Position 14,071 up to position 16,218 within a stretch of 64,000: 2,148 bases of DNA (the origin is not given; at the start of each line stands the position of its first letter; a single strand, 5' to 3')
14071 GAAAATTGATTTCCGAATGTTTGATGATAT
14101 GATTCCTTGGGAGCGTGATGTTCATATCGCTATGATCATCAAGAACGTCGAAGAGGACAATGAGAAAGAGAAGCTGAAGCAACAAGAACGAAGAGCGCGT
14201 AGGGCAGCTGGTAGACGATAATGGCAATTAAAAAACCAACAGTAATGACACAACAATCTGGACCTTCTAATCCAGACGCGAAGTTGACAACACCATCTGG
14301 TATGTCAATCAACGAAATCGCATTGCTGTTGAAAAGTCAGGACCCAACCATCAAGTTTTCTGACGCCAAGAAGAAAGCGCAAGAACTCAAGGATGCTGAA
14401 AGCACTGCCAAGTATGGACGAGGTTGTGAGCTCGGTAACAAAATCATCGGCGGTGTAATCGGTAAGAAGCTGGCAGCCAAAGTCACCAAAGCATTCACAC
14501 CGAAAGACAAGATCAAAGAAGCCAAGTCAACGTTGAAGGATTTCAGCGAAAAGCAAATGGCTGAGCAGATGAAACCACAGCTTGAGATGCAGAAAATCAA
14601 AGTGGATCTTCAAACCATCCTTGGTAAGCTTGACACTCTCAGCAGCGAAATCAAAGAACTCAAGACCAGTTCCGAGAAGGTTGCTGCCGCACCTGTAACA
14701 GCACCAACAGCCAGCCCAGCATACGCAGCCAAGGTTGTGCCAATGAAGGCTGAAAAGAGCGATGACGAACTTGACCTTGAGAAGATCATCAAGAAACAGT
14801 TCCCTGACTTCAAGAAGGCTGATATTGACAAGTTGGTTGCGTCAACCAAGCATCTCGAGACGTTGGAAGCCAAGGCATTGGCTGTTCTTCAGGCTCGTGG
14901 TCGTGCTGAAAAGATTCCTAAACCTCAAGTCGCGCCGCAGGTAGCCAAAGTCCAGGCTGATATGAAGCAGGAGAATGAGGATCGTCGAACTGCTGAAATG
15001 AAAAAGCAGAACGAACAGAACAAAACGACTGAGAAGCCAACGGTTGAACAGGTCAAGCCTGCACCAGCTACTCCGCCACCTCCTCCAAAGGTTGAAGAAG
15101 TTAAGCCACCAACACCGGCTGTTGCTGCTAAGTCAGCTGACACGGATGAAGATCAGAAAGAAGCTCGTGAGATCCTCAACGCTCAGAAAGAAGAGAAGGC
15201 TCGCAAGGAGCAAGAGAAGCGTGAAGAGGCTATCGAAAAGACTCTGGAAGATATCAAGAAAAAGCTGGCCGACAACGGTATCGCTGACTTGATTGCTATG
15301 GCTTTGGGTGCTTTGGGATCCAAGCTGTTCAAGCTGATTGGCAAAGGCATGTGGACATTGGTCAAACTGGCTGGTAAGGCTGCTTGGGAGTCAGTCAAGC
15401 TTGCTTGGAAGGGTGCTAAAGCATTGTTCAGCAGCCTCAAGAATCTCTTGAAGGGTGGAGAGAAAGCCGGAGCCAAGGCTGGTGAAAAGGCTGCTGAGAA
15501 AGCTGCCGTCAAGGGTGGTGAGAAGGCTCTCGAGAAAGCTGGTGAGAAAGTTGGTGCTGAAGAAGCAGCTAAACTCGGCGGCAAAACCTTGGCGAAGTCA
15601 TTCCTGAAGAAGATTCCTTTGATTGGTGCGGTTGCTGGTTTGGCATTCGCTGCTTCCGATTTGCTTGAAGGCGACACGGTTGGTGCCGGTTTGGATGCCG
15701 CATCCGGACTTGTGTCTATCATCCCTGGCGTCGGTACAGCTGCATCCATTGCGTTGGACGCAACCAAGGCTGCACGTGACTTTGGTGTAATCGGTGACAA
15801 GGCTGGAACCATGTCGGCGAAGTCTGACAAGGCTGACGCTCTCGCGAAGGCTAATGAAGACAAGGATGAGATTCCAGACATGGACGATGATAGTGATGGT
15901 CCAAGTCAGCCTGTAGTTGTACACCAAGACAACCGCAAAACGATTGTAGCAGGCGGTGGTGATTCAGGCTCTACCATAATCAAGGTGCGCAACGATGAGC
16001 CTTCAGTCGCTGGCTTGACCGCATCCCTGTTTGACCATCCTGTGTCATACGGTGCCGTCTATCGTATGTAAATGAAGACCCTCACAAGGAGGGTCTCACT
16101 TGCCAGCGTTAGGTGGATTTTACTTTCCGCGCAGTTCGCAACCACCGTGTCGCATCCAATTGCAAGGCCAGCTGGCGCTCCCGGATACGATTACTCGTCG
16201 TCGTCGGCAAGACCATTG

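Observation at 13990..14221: Probable -1 ribosomal frameshift fusing gp26 to gp51 before the tape-measure-like gene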

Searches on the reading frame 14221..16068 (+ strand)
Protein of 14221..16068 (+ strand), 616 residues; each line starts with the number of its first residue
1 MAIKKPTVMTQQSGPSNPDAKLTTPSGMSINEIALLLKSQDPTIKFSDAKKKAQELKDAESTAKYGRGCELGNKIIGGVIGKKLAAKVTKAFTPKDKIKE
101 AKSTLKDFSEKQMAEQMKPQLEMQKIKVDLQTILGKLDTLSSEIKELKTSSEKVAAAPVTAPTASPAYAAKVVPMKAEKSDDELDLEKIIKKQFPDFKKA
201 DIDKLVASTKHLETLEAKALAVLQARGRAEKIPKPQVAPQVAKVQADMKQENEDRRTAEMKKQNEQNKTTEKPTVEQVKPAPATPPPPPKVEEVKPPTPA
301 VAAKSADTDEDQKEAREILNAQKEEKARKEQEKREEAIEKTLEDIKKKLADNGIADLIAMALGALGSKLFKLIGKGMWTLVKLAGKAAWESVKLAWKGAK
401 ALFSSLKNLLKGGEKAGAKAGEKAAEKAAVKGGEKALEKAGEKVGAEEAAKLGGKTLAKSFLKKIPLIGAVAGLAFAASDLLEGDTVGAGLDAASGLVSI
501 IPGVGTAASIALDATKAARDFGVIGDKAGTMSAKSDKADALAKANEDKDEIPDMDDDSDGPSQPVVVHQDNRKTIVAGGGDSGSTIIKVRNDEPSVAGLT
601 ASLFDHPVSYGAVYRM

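Call 5: search_protein_families(library=pfam, proteins=[window:14221-16068:+], max_evalue=0.1)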
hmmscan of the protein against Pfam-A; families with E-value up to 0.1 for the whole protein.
window:14221-16068:+ (616 aa): 1 family
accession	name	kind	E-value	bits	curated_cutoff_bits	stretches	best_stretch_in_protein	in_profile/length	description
PF16494.10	Na_Ca_ex_C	-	0.042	14.7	25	1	310-361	44-96/137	C-terminal extension of sodium/calcium exchanger domain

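Call 6: search_protein_families(library=phrogs, proteins=[window:14221-16068:+], max_evalue=0.01)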
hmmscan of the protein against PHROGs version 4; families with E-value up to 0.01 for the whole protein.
window:14221-16068:+ (616 aa): 5 families
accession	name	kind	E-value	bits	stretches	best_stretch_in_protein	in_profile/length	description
phrog_34252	-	lysis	1.3e-17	64.8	1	412-525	317-426/1036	endolysin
phrog_23178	-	other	1.8e-17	64.4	1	402-527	261-381/626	peptidase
phrog_18972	-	unknown function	5.1e-17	62.4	1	406-530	258-383/865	-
phrog_2533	-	unknown function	3.5e-06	26.3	1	326-477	282-412/1130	-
phrog_7182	-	other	0.00085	18.6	1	415-493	430-501/1228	tail injection transglycosylase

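Call 69: search_protein_families(library=ncbifam, proteins=[window:14221-16068:+], max_evalue=0.1)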
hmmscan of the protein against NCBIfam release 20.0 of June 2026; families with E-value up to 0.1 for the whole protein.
window:14221-16068:+ (616 aa): 0 families

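Call 101: find_homologous_proteins(query=window:14221-16068:+, max_evalue=0.00001)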
Query window:14221-16068:+ (616 aa): 19 proteins with E <= 0.00001 among 8000 candidates. Only proteins of 338 to 1078 residues were searched: fused or split forms outside these lengths cannot appear, so this answer is no evidence that the protein stands alone or is whole; lengths 'longer' or 'shorter' looks for them.
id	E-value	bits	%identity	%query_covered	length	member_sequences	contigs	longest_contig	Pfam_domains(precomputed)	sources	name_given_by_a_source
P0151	0.0e+0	1278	100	100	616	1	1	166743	-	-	-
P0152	3.3e-113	398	51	76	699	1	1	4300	-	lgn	-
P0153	5.7e-109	384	43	94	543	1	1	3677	-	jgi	jgi:hypothetical protein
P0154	1.6e-105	372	51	68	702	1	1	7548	-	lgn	-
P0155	3.1e-17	81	41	19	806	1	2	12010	-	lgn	-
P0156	4.5e-16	77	51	18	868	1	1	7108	-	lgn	-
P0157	9.6e-16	76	38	32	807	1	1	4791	-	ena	-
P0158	5.0e-15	74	52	20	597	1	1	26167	-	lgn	-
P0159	7.2e-13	67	61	11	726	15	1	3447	-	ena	-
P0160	8.6e-12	63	49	19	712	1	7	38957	-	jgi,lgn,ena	jgi:hypothetical protein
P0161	2.8e-11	61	49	18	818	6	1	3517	-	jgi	-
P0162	3.0e-11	61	26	48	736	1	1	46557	-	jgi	jgi:hypothetical protein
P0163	3.1e-11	61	48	17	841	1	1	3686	-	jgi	jgi:hypothetical protein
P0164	3.9e-11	61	48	17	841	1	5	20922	-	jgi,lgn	jgi:hypothetical protein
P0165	3.9e-11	61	48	17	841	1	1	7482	-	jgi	jgi:hypothetical protein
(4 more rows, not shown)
